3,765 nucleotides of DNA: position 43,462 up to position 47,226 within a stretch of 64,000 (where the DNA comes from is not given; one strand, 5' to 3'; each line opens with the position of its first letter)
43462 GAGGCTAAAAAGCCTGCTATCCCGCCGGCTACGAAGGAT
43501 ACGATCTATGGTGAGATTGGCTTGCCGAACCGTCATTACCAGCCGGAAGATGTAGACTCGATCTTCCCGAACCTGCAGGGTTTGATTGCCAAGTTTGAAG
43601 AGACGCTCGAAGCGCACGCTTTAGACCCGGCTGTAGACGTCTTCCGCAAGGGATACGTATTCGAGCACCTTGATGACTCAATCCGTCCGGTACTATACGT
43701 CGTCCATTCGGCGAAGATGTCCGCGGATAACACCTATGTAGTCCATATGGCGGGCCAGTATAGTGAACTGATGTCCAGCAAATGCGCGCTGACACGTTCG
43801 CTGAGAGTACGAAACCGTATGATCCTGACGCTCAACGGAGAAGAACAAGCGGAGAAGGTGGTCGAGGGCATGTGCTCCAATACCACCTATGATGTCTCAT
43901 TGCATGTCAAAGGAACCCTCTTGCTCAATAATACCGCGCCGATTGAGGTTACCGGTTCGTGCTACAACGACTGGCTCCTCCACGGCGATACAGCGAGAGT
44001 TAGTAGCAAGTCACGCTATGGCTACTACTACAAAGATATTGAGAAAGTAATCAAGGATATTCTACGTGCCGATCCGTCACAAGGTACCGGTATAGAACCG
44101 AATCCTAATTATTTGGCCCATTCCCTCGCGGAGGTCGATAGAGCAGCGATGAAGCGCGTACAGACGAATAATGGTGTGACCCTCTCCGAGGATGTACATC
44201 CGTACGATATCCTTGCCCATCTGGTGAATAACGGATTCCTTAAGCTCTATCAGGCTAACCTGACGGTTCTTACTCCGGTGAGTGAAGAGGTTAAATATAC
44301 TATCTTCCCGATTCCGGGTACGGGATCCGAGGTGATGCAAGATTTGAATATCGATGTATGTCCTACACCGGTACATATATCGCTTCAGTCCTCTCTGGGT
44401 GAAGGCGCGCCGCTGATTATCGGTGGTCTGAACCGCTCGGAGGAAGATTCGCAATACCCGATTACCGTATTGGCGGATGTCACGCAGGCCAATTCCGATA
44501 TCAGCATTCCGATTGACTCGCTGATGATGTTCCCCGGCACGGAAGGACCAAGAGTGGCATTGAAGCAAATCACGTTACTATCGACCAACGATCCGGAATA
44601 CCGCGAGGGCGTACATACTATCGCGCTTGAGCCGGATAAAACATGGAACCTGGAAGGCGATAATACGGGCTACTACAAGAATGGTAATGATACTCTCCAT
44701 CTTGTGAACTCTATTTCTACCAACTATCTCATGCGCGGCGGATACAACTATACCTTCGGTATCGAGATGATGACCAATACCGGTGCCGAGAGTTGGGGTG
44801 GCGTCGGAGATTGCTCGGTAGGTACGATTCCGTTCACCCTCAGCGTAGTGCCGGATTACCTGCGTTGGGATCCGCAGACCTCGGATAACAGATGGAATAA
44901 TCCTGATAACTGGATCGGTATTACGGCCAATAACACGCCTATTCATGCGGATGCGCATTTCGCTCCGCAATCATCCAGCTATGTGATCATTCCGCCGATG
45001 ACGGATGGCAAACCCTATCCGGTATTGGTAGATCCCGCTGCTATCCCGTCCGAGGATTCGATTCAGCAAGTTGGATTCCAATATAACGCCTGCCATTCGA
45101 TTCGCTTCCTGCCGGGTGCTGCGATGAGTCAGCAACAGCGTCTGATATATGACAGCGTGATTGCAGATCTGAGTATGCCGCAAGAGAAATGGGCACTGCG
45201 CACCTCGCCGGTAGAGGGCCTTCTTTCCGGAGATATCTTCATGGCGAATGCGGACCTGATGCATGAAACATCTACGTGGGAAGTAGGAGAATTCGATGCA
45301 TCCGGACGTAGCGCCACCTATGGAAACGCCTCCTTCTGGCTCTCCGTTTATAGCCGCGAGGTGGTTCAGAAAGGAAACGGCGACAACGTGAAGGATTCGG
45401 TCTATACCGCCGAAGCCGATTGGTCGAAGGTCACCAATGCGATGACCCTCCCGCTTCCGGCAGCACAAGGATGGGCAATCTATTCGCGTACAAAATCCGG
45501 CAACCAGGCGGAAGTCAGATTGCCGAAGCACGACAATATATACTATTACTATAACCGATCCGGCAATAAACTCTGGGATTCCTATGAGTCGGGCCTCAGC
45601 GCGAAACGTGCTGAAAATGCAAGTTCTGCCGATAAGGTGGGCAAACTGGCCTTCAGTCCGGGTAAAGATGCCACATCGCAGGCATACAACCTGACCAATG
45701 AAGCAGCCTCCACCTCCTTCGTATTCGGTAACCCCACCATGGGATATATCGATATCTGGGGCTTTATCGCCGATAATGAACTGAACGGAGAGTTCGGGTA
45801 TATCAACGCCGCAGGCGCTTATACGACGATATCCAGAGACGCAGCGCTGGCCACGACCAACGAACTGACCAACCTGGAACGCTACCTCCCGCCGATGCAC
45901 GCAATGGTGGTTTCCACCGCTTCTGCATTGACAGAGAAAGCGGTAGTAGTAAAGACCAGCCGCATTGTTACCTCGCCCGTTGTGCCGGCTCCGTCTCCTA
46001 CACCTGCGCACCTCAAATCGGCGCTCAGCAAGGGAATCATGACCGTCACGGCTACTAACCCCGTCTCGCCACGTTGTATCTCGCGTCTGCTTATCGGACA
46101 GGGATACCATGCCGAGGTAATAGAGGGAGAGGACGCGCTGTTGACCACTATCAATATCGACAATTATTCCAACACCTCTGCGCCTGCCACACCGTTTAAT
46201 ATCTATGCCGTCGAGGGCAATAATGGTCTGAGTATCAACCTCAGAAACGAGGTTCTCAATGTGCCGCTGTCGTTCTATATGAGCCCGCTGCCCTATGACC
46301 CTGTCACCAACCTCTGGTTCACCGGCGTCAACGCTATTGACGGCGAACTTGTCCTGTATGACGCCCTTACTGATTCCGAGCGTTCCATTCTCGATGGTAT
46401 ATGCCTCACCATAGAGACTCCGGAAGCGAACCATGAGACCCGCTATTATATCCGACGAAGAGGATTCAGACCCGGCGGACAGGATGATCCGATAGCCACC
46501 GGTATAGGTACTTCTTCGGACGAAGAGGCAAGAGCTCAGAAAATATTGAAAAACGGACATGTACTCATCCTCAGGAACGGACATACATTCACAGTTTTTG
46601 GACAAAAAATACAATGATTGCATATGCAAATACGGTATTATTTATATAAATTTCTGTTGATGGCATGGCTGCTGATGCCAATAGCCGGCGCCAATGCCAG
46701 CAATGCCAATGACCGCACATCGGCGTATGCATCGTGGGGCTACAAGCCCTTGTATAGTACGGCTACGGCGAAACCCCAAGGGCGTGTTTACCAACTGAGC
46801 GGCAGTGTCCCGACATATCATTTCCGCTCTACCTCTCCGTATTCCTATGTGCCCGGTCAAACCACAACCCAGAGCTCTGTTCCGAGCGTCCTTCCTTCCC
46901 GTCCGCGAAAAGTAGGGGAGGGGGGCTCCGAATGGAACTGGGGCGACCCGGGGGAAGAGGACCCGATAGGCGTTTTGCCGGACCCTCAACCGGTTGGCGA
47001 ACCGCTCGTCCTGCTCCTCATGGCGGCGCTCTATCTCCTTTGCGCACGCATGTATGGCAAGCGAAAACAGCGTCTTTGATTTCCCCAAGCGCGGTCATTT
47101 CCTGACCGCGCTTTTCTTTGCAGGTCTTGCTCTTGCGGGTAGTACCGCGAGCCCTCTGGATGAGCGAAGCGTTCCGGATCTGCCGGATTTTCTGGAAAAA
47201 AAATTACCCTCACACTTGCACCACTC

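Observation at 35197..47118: Self-contained locus: membrane AraC regulator, a 3,351-aa secreted giant protein and an anchored mini-protein, function unassigned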

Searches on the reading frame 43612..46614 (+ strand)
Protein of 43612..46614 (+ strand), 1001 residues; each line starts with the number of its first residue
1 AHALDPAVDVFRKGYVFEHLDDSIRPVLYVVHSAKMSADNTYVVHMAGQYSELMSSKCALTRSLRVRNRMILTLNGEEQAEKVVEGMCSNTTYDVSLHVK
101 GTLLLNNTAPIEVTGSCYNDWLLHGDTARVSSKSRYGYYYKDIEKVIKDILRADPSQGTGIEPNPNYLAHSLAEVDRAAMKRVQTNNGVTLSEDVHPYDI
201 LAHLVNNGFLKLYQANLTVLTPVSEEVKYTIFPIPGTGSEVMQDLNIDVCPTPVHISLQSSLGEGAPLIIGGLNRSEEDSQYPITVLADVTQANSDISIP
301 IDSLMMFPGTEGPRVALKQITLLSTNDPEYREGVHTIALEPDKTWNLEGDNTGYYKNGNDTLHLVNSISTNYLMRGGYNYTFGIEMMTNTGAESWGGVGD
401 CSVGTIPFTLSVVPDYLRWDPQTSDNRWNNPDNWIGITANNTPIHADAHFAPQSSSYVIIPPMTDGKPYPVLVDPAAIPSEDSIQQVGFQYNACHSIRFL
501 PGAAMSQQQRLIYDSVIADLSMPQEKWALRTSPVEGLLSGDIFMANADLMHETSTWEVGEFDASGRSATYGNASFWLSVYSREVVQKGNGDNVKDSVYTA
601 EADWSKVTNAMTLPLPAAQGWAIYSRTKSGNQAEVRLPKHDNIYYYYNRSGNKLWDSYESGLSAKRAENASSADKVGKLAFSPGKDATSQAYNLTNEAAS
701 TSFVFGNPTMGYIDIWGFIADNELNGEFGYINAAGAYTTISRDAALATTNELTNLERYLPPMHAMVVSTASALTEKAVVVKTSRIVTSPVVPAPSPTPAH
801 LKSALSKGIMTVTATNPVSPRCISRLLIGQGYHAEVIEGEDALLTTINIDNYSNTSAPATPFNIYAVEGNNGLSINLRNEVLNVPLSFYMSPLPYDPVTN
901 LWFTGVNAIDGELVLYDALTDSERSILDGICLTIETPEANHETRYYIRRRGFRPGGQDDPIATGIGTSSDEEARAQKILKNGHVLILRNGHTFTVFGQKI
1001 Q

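Call 80: predict_structure(alignment_id=A11)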
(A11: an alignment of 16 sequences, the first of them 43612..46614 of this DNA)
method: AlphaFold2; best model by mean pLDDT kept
length: 1001 residues; sequences in the alignment: 16
mean_pLDDT: 47.1   pTM: 0.30
mean pLDDT of the five models: 47.1, 44.1, 43.0, 40.9, 40.3
residues with pLDDT >= 90: 1; 70-90: 175; 50-70: 233; < 50: 592
segments of 3 or more residues with pLDDT < 50: 1-35, 37-39, 46-69, 98-128, 155-161, 213-225, 229-254, 273-275, 308-312, 397-399, 415-688, 695-698, 708-711, 731-737, 787-810, 819-882, 890-894, 954-988, 990-1001
pLDDT, mean of each block of 10 residues (from residue 1): 30 33 36 47 50 33 38 58 57 51 32 28 42 65 72 50 59 74 78 81 65 40 47 34 32 49 58 52 59 78 58 71 73 81 80 72 85 77 78 58 65 46 37 39 38 28 32 35 26 23 24 24 24 22 24 25 29 26 28 32 28 30 26 28 34 35 40 31 39 54 58 77 76 49 73 67 64 71 53 22 32 51 34 29 28 23 22 28 52 58 56 72 68 67 62 44 27 40 42 39 34
secondary structure, 60 per line:
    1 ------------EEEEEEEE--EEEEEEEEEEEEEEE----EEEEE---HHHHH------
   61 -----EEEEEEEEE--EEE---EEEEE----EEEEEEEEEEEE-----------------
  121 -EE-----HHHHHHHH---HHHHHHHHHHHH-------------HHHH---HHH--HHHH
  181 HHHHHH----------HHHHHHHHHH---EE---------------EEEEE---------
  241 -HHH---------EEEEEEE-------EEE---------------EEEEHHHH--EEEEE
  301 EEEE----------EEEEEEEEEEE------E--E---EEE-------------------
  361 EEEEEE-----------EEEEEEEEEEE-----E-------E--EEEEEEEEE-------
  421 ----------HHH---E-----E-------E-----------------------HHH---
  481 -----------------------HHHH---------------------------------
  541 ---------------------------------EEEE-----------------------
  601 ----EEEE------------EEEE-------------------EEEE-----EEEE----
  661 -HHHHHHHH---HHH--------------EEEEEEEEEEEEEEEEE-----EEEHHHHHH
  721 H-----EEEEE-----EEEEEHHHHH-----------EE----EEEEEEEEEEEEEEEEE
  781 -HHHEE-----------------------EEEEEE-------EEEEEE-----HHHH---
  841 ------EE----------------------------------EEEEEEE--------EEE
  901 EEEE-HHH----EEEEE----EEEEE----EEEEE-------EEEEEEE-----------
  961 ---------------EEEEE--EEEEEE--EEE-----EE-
elements in order (helices of 4 or more, strands of 3 or more residues): E13-20 E23-37 E42-46 H50-54 E66-74 E77-79 E83-87 E92-103 H129-136 H140-151 H165-168 H177-186 H197-206 E227-231 E254-260 E268-270 E286-289 H290-293 E296-304 E315-325 E339-341 E361-366 E378-388 E405-413 H504-507 E574-577 E605-608 E621-624 E644-647 E653-656 H662-669 E690-706 E712-714 H715-721 E727-731 E737-741 H742-746 E764-780 E810-815 E823-828 H834-837 E883-889 E898-904 E913-917 E922-926 E931-935 E943-949 E976-980 E983-988 E991-993
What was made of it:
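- On T9SS type A cargo (TIGR04183 / PF18962): In the low-confidence model the tail forms only 2-3 short strands (call 80).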

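Call 104: fold_search(model_id=the predicted structure, library=pdb)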
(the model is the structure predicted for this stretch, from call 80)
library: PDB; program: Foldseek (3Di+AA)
matches with E <= 10: 390; with E <= 0.001: 0
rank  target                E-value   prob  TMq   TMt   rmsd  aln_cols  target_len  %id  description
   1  1nfk_A                4.4e-03  0.41  0.09  0.21  19.0       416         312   11  STRUCTURE OF THE NUCLEAR FACTOR KAPPA-B (NF-KB) P50 HOMODIMER (released 1996-12-23)
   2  3f84_B                1.1e-02  0.30  0.09  0.20  23.9       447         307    9  Structure of fusion complex of major pilin CfaB and major pilin CfaB of CFA/I pilus from ETEC E. coli (released 2009-08-11)
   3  6fhj                  1.9e-02  0.21  0.09  0.09  15.7       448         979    9  Structural dynamics and catalytic properties of a multi-modular xanthanase, native. (released 2018-08-29)
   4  3f85                  2.8e-02  0.13  0.09  0.16  34.4       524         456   10  Structure of fusion complex of homo trimeric major pilin subunits CfaB of CFA/I fimbirae from ETEC E. coli (released 2009-08-11)
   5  7akk_A                3.9e-02  0.16  0.08  0.09  26.4       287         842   11  Structure of a complement factor-receptor complex (released 2022-04-13)
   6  7pks_g                4.8e-02  0.16  0.07  0.08  15.7       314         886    9  Structural basis of Integrator-mediated transcription regulation (released 2021-12-08)
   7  7o7m_A                5.1e-02  0.12  0.11  0.08  27.6       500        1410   10  (h-alpha2M)4 native II (released 2022-04-13)
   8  3ac0_C                5.4e-02  0.08  0.07  0.08  23.5       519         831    9  Crystal structure of Beta-glucosidase from Kluyveromyces marxianus in complex with glucose (released 2010-08-11)
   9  5ylv_B                7.5e-02  0.60  0.08  0.24   9.0       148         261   13  Crystal structure of the gastric proton pump complexed with SCH28080 (released 2018-04-11)
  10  6ncz_C                1.9e-01  0.08  0.07  0.11  14.9       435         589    6  Crystal structure of hybrid beta-glucuronidase/beta-galacturonidase from Fusicatenibacter saccharivorans bound to phen (released 2019-02-20)
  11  9fxb_C                2.2e-01  0.66  0.09  0.36   6.1       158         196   10  Cryo-EM structure of the type 1 pilus assembly platform as part of the FimI-bound chaperone-usher pilus complex (FimDH (released 2025-06-04)
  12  3abz_A                2.3e-01  0.04  0.07  0.08  25.5       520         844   10  Crystal structure of Se-Met labeled Beta-glucosidase from Kluyveromyces marxianus (released 2010-08-11)
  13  3jwn_C                2.9e-01  0.47  0.09  0.32   6.2       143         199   10  Complex of FimC, FimF, FimG and FimH (released 2010-06-16)
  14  9bfq_A                3.2e-01  0.11  0.06  0.06  14.4       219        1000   13  Cryo-EM structure of Sevenless in complex with Bride of Sevenless (released 2025-01-29)
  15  6xxw                  3.4e-01  0.08  0.08  0.12  15.2       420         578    8  Structure of beta-D-Glucuronidase for Dictyoglomus thermophilum. (released 2020-07-15)
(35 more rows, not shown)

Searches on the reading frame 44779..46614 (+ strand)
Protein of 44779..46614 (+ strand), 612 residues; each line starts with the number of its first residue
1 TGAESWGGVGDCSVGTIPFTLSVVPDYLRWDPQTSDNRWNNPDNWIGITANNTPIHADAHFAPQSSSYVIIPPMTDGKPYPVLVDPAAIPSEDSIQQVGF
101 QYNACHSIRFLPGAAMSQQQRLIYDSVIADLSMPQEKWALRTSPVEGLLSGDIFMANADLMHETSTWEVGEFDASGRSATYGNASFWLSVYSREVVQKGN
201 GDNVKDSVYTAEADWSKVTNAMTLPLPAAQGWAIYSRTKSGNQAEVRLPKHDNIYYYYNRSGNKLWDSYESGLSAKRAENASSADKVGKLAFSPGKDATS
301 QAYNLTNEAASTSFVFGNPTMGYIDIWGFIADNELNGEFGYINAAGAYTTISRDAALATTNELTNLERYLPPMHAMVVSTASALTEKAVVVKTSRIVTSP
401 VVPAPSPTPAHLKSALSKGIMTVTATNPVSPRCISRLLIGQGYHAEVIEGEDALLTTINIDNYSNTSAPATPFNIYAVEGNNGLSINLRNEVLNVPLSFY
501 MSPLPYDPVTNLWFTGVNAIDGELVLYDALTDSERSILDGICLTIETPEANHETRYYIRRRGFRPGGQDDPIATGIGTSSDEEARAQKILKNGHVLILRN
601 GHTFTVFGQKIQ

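Call 31: search_solved_structures(query=A5, max_evalue=5)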
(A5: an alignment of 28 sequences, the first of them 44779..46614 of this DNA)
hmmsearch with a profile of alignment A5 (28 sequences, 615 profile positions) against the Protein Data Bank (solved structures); distinct sequences matched with E-value up to 5: 0.

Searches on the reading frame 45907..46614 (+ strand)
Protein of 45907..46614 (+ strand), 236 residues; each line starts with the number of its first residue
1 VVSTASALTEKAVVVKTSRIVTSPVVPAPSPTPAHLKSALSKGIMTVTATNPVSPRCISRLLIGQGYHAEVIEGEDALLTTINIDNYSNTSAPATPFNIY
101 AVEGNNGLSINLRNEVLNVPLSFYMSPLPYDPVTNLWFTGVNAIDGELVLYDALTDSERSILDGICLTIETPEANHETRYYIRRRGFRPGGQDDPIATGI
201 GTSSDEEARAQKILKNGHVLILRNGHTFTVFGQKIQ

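Call 14: search_protein_families(library=ncbifam, proteins=[window:45907-46614:+], max_evalue=10)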
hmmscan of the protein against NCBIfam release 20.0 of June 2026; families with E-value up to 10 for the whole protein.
window:45907-46614:+ (236 aa): 0 families

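Call 71: search_protein_families(library=ncbifam, proteins=[window:46015-46614:+], max_evalue=10)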
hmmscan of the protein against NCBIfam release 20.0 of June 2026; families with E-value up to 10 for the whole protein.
window:46015-46614:+ (200 aa): 0 families

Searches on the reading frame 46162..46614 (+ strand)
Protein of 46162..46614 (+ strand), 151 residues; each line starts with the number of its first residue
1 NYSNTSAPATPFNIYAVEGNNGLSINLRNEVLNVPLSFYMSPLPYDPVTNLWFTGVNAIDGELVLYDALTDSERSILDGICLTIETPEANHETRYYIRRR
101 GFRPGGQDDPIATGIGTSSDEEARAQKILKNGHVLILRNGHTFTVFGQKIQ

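Call 53: find_homologous_proteins(query=window:46162-46614:+, max_evalue=10)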
Query window:46162-46614:+ (151 aa): 101 proteins with E <= 10 among 130 candidates.
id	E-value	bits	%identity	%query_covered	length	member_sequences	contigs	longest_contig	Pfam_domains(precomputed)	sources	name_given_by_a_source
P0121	6.9e-70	252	73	100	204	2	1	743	-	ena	-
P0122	2.2e-66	240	74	100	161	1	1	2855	-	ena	-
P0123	1.4e-65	238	69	100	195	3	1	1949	-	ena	-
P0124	1.5e-65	238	70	100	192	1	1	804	-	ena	-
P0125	4.0e-65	236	68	100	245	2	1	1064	-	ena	-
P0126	1.9e-64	234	68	100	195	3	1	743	-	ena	-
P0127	1.4e-63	231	68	100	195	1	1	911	-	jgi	jgi:hypothetical protein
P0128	7.2e-63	229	67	99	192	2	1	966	-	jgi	jgi:hypothetical protein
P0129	8.0e-63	229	68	100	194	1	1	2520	-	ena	-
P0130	1.5e-62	228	68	100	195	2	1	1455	-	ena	-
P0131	3.9e-62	227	67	100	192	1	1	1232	-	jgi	jgi:hypothetical protein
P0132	5.1e-62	226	67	100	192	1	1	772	-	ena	-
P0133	9.5e-62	225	67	100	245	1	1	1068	-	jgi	jgi:hypothetical protein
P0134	2.6e-61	224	67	100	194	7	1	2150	-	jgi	jgi:hypothetical protein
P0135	2.8e-61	224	68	100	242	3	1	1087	-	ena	-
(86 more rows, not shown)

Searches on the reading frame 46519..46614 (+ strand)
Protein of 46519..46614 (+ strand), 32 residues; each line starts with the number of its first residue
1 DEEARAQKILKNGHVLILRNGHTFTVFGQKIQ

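Call 114: search_solved_structures(query=A13, max_evalue=10, show_alignments=3)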
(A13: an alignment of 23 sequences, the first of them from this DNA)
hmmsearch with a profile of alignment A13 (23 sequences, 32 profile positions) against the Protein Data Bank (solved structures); distinct sequences matched with E-value up to 10: 3.
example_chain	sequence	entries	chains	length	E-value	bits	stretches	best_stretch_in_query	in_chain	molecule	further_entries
7p3t_A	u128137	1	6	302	0.28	13.8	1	14-26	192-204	Branched-chain amino acid aminotransferase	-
6nst_A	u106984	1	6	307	0.43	13.3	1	14-26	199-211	Branched-chain-amino-acid aminotransferase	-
8pba_A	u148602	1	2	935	1.3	11.8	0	14-22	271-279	Dipeptidyl Peptidase Four (IV) family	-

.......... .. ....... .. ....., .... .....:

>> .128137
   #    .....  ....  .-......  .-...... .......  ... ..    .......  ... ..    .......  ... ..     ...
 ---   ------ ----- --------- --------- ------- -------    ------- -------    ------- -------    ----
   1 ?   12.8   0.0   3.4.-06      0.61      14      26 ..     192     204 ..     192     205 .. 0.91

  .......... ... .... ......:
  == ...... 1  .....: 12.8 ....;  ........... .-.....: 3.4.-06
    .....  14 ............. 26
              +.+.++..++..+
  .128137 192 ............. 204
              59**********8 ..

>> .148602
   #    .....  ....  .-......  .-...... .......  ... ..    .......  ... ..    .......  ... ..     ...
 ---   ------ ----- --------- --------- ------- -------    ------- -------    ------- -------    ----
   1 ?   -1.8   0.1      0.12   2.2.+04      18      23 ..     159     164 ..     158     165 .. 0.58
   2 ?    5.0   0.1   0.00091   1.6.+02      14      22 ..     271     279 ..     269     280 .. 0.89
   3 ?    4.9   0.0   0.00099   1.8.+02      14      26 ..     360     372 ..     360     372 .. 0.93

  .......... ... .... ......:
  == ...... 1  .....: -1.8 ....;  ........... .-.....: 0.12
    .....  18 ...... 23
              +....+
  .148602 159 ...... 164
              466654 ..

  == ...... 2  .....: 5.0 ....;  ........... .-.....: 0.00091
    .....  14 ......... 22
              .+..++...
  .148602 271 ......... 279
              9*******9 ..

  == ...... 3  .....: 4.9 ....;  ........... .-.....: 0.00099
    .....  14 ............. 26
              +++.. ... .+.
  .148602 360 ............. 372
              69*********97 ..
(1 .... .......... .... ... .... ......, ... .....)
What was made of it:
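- Tried and rejected: The tail profile against PDB also gave nothing (call 114).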

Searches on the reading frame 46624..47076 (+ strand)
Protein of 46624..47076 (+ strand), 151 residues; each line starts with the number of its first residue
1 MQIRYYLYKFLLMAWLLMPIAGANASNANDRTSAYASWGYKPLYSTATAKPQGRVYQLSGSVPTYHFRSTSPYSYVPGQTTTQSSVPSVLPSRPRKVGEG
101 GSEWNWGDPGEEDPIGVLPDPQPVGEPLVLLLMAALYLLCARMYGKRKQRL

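Call 6: search_protein_families(library=pfam, proteins=[window:46624-47076:+], max_evalue=1)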
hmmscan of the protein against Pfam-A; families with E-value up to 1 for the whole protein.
window:46624-47076:+ (151 aa): 1 family
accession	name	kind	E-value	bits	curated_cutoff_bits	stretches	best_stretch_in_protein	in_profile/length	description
PF08184.16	Cuticle_2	-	0.0044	17.5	25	1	52-79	23-50/59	Cuticle protein 7 isoform family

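Call 7: search_protein_families(library=ncbifam, proteins=[window:46624-47076:+], max_evalue=1)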
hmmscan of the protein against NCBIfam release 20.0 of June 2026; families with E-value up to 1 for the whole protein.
window:46624-47076:+ (151 aa): 0 families

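Call 62: search_protein_families(library=ncbifam, proteins=[window:46624-47076:+], max_evalue=10)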
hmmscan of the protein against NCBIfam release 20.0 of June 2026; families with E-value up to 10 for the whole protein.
seq(151 aa): 0 families

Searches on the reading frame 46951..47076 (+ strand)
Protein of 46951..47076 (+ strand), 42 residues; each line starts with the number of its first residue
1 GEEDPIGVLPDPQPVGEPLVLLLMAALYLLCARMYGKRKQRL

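Call 62: search_protein_families(library=ncbifam, proteins=[window:46951-47076:+], max_evalue=10)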
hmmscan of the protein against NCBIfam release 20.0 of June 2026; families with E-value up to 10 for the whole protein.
seq(42 aa): 1 family
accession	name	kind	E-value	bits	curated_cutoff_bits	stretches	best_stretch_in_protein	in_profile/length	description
NF033518.0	transpos_IS607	equivalog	0.036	13.6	110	1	13-41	157-185/187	IS607 family transposase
